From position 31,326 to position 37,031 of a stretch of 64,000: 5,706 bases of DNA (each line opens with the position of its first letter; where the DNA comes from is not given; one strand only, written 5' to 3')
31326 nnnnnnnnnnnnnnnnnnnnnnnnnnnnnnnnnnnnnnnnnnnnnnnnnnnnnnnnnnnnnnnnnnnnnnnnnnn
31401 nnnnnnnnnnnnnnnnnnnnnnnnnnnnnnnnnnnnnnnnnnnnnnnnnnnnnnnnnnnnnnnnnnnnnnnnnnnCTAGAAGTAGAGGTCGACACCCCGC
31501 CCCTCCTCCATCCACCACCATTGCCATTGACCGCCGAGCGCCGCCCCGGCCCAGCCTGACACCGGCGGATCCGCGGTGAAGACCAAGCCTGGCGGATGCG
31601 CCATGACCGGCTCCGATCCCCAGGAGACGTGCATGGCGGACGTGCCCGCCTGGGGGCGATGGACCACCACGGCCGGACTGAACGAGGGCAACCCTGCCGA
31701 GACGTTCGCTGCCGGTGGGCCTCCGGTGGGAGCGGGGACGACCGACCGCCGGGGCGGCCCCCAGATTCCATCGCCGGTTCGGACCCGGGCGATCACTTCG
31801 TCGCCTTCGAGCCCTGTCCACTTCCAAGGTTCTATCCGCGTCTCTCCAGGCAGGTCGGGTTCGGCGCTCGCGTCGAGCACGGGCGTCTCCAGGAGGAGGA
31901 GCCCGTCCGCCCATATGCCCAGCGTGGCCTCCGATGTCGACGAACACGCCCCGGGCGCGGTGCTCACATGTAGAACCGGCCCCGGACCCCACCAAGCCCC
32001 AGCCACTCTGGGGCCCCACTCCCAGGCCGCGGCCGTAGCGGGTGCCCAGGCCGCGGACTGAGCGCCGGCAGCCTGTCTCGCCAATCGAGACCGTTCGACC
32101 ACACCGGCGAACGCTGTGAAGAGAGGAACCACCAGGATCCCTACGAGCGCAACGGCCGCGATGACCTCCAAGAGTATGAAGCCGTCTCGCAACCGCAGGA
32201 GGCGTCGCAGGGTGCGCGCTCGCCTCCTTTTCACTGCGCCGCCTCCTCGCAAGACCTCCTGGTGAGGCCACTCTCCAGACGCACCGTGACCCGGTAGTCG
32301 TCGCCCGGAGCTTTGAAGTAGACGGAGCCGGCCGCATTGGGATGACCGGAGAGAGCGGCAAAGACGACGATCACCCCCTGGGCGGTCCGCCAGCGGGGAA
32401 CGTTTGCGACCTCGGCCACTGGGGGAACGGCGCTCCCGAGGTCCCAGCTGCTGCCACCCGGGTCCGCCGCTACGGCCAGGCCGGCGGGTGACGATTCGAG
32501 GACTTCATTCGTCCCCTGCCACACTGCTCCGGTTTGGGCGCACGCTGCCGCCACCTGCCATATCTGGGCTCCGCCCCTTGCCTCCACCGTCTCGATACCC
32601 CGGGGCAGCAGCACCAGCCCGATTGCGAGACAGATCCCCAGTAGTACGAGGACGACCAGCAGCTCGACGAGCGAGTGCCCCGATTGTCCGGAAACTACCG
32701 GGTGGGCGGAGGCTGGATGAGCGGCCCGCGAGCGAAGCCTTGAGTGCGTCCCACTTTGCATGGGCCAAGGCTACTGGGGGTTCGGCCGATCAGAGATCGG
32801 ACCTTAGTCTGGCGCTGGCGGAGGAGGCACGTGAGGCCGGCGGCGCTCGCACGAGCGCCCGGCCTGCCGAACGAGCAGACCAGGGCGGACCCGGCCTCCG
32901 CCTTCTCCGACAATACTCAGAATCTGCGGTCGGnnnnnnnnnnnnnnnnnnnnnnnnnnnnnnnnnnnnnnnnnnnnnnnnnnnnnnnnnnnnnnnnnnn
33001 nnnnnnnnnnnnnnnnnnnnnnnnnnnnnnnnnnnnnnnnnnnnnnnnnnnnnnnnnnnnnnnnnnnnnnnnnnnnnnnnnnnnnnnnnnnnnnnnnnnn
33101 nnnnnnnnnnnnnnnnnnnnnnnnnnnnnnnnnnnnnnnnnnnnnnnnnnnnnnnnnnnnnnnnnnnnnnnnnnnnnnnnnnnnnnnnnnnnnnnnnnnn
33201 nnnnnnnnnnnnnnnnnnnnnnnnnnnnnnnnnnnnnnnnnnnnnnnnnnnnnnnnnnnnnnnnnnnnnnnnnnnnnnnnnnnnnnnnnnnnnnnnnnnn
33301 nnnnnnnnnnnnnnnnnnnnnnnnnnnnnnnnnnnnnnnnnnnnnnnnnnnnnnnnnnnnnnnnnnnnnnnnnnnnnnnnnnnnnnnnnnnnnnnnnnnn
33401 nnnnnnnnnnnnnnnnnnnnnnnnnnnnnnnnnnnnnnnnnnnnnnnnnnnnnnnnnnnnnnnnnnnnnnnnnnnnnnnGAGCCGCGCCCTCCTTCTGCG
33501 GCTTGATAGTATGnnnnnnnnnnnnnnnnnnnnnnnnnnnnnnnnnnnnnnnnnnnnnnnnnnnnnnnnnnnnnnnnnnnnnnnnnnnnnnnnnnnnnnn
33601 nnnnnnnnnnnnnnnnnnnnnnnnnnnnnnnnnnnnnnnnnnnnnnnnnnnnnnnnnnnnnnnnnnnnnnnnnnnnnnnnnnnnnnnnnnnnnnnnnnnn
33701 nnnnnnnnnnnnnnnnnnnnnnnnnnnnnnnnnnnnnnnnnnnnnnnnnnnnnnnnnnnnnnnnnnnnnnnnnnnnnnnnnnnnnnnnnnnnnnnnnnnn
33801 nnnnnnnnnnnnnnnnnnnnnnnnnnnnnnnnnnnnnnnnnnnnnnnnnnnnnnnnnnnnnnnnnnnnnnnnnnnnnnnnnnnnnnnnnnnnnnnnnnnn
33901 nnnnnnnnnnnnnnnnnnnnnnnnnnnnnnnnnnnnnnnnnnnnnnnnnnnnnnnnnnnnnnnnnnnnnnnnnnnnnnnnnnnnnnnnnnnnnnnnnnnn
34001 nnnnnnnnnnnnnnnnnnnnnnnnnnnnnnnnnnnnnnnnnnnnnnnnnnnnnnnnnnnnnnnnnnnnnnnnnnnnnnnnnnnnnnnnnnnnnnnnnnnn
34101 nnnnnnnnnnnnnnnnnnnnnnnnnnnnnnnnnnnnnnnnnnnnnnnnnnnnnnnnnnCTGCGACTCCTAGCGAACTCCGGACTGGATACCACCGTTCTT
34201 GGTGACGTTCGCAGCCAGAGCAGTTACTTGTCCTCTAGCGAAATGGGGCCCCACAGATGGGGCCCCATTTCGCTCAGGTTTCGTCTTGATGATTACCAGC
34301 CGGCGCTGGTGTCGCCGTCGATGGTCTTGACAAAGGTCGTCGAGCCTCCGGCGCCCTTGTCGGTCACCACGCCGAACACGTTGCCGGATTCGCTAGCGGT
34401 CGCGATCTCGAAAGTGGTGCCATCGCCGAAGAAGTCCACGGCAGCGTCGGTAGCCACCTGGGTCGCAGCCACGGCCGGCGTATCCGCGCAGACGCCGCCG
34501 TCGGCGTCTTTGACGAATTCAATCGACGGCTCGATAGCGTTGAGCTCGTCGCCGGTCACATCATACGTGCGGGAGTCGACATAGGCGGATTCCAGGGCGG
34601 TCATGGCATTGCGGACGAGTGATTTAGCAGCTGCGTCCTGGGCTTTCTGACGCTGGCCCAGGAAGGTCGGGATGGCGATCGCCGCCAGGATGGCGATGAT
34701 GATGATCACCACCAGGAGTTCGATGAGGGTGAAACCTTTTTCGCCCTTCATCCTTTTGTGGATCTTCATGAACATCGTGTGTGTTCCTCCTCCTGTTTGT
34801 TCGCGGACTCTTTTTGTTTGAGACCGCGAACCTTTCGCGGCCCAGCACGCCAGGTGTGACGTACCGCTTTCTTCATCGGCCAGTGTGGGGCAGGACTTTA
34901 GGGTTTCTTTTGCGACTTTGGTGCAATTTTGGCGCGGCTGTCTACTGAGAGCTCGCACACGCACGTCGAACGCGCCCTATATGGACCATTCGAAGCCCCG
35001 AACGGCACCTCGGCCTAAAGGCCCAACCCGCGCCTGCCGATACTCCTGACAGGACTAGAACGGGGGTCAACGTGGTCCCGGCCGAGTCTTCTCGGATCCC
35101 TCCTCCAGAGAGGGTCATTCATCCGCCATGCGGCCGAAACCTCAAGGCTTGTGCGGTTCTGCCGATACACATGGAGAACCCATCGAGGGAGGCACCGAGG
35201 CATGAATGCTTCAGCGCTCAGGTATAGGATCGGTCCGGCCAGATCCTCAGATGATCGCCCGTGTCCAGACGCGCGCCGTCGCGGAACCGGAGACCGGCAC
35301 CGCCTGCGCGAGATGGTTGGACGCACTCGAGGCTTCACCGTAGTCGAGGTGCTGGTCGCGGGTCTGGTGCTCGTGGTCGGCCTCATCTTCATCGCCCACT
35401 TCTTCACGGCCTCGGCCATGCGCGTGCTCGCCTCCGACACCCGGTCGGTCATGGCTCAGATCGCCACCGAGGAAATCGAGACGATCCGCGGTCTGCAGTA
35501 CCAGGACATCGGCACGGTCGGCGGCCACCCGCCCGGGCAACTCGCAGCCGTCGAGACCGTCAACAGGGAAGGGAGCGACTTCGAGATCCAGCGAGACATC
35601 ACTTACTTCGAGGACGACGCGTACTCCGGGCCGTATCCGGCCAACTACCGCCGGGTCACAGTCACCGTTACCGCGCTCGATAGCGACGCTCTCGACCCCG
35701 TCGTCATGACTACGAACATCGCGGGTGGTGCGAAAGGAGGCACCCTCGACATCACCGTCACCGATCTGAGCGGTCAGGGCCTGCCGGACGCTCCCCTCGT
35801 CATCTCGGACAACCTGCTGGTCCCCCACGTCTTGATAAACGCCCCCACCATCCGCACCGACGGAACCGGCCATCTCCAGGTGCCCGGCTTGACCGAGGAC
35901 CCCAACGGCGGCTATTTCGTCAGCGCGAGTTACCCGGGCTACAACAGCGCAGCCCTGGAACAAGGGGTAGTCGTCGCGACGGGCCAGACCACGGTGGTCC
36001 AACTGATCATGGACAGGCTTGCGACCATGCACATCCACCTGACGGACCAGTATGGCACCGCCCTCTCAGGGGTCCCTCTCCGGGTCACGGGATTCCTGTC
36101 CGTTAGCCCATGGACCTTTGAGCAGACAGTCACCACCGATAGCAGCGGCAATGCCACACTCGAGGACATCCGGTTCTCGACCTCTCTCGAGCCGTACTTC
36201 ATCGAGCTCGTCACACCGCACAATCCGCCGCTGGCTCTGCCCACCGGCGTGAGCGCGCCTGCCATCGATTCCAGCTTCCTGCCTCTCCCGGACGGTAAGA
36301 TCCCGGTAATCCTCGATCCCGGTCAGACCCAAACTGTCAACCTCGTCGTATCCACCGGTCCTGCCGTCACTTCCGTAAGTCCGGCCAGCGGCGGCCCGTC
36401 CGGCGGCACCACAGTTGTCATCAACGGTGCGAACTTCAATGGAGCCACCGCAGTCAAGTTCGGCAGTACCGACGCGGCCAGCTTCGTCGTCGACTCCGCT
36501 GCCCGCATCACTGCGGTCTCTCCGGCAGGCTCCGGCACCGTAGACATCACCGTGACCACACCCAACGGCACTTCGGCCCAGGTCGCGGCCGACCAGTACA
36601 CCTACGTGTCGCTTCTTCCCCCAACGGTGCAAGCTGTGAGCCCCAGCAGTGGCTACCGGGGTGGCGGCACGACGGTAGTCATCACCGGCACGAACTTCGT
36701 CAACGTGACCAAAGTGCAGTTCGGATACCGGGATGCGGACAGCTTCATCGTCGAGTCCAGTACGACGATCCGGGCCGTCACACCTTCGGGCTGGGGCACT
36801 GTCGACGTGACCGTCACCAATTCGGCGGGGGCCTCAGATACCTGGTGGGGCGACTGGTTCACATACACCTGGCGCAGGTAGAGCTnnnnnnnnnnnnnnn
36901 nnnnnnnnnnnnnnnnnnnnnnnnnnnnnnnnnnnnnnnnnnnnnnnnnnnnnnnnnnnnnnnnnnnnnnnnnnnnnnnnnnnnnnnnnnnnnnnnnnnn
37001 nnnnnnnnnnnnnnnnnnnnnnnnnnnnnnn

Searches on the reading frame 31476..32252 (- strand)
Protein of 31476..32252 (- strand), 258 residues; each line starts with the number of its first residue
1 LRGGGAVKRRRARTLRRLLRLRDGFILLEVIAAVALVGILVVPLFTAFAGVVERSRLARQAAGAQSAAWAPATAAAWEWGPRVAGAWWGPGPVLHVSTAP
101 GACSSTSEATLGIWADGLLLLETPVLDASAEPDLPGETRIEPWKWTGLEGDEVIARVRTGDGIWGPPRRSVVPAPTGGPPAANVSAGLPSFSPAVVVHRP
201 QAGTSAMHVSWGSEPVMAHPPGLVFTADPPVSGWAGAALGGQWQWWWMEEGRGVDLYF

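Call 6: search_protein_families(library=pfam, max_evalue=1, proteins=[window:31476-32252:-])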
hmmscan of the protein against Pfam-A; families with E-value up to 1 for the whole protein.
window:31476-32252:- (258 aa): 1 family
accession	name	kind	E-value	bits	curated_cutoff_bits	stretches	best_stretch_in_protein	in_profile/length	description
PF07963.17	N_methyl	-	0.0049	16.8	21.2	1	22-44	4-26/27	Prokaryotic N-terminal methylation motif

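Call 8: search_protein_families(library=ncbifam, max_evalue=1, proteins=[window:31476-32252:-])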
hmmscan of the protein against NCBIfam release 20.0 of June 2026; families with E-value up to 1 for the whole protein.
window:31476-32252:- (258 aa): 1 family
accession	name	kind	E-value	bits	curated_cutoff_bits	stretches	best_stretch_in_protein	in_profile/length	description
TIGR02532.1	IV_pilin_GFxxxE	domain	0.099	12.5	16.3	1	24-42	3-21/24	prepilin-type N-terminal cleavage/methylation domain-containing protein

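Call 54: search_solved_structures(query=window:31476-32234:-, max_evalue=10)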
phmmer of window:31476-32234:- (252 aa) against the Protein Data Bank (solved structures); distinct sequences matched with E-value up to 10: 3.
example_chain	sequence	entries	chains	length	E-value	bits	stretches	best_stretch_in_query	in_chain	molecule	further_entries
7tgg_A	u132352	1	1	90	0.0023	20.7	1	2-44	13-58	Geopilin domain 1 protein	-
9egp_A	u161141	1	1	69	0.13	14.9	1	12-46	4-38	Geopilin domain 1 protein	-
7tgh_R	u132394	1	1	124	0.51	13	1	14-53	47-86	UNK5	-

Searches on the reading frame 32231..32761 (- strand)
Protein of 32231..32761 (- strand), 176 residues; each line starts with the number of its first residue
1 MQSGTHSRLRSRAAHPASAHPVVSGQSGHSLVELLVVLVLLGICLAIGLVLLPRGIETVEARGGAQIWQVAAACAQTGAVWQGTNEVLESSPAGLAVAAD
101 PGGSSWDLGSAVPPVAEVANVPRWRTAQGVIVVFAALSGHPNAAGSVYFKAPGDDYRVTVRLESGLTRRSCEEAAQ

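Call 6: search_protein_families(library=pfam, max_evalue=1, proteins=[window:32231-32761:-])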
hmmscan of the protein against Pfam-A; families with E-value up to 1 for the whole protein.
window:32231-32761:- (176 aa): 1 family
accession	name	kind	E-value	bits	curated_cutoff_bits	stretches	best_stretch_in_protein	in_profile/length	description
PF07963.17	N_methyl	-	8.5e-06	25.6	21.2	1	25-48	3-26/27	Prokaryotic N-terminal methylation motif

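Call 8: search_protein_families(library=ncbifam, max_evalue=1, proteins=[window:32231-32761:-])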
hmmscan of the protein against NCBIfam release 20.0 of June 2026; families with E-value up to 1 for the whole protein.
window:32231-32761:- (176 aa): 8 families
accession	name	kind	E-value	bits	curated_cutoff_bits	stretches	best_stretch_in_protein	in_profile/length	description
TIGR01708.2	typeII_sec_gspH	equivalog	2.4e-05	24.4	80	1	26-110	1-84/169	type II secretion system minor pseudopilin GspH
TIGR02532.1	IV_pilin_GFxxxE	domain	0.00014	21.5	16.3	1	27-49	2-24/24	prepilin-type N-terminal cleavage/methylation domain-containing protein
NF040982.1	ComGD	equivalog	0.0012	19.3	70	1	26-167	1-136/139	competence type IV pilus minor pilin ComGD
NF047827.1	T3SSXpsH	equivalog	0.01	15.6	160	1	28-135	2-108/145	type II secretion system protein XpsH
NF007800.0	PRK10506.1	equivalog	0.015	15.2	158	1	24-49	6-31/163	prepilin peptidase-dependent protein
TIGR01710.1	typeII_sec_gspG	equivalog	0.093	12.8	88.85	1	28-47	2-21/134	type II secretion system major pseudopilin GspG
NF040513.1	antiport_TyrP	equivalog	0.093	11.4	630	1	7-72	379-444/465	tyrosine-tyramine antiporter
NF040999.1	pilin_ComGC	equivalog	0.16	12.2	75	1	27-73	2-48/84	competence type IV pilus major pilin ComGC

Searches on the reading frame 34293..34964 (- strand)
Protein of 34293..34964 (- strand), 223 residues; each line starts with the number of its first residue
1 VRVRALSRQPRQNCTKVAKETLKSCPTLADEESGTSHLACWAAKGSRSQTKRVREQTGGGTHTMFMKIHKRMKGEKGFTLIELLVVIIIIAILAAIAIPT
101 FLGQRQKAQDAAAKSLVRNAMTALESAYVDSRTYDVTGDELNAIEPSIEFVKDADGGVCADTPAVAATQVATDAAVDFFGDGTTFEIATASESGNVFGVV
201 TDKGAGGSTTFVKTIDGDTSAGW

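Call 6: search_protein_families(library=pfam, max_evalue=1, proteins=[window:34293-34964:-])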
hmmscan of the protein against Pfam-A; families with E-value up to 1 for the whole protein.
window:34293-34964:- (223 aa): 2 families
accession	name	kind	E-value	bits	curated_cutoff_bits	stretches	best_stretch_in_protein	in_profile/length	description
PF07963.17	N_methyl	-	4.8e-09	35.9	21.2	1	72-98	1-27/27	Prokaryotic N-terminal methylation motif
PF14221.11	DUF4330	-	0.3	11.7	27.6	1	78-118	14-60/167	Domain of unknown function (DUF4330)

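Call 8: search_protein_families(library=ncbifam, max_evalue=1, proteins=[window:34293-34964:-])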
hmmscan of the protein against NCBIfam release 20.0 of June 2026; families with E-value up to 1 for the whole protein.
window:34293-34964:- (223 aa): 20 families
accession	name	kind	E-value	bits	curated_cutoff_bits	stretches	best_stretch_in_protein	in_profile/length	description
NF041775.1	typeIV_PilA_Myxo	equivalog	1e-12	48.5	400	1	73-211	8-148/214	type IV pilin protein PilA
TIGR01710.1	typeII_sec_gspG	equivalog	2.8e-12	46.8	88.85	1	76-144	1-69/134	type II secretion system major pseudopilin GspG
TIGR01708.2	typeII_sec_gspH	equivalog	1.8e-10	41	80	1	75-136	1-63/169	type II secretion system minor pseudopilin GspH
NF007862.0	PRK10574.1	equivalog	1.2e-09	38.4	138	1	72-109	1-38/145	prepilin peptidase-dependent pilin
NF040999.1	pilin_ComGC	equivalog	1.5e-09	37.9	75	1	75-125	1-51/84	competence type IV pilus major pilin ComGC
TIGR02532.1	IV_pilin_GFxxxE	domain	2e-08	33.7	16.3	1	76-98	2-24/24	prepilin-type N-terminal cleavage/methylation domain-containing protein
NF007800.0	PRK10506.1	equivalog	1.4e-06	28.2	158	1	70-128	3-62/163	prepilin peptidase-dependent protein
TIGR02596.1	TIGR02596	subfamily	8.8e-06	25.9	70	1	78-131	1-55/196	Verru_Chthon cassette protein D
NF041013.1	T4P_ComGE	equivalog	1.7e-05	24.8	49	1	75-121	3-49/83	competence type IV pilus minor pilin ComGE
NF040982.1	ComGD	equivalog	0.00025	21.5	70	1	75-133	1-60/139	competence type IV pilus minor pilin ComGD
TIGR01711.1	gspJ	equivalog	0.0014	18.5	64.85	1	76-118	1-42/192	type II secretion system minor pseudopilin GspJ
TIGR02599.1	TIGR02599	subfamily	0.0032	16.8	256.5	1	77-126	1-51/361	Verru_Chthon cassette protein C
NF038303.1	EPS_HpsB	equivalog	0.0037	17.3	150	1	75-97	2-25/211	hormogonium polysaccharide secretion pseudopilin HpsB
TIGR01707.1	gspI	equivalog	0.0049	17.4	44.35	1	77-116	1-40/101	type II secretion system minor pseudopilin GspI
NF041002.1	pilin_ComGF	equivalog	0.005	17.1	80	1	75-107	1-32/139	competence type IV pilus minor pilin ComGF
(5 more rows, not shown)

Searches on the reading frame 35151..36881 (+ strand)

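Call 7: search_protein_families(library=pfam, max_evalue=0.001, proteins=[window:35151-36881:+])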
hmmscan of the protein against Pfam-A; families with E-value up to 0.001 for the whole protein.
window:35151-36881:+ (576 aa): 2 families
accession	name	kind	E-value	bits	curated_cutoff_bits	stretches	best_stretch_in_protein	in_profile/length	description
PF01833.30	TIG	-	2.5e-22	79.1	20.9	2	491-559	1-72/84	IPT/TIG domain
PF20144.5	TIG_SUH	-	0.0003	21.4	24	0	506-546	15-54/94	TIG domain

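Call 8: search_protein_families(library=ncbifam, max_evalue=1, proteins=[window:35151-36881:+])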
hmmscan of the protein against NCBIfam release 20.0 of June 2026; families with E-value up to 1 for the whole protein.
window:35151-36881:+ (576 aa): 4 families
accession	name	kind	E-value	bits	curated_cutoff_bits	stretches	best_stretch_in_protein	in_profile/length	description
NF058597.1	CoaZ_rpt_PGGG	domain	1.7e-14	53.6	30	2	491-560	3-78/88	choice-of-anchor Z repeating domain-containing protein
TIGR02523.1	type_IV_pilV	equivalog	2e-05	25.1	52.2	1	60-114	2-56/139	type IV pilus modification protein PilV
NF047769.1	LIC10067_lipo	equivalog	0.0012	18.1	200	2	396-477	29-119/239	LIC10067 family putative lipoprotein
NF006453.0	PRK08808.1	equivalog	0.025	13.7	295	1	57-92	4-38/211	type II secretion system protein J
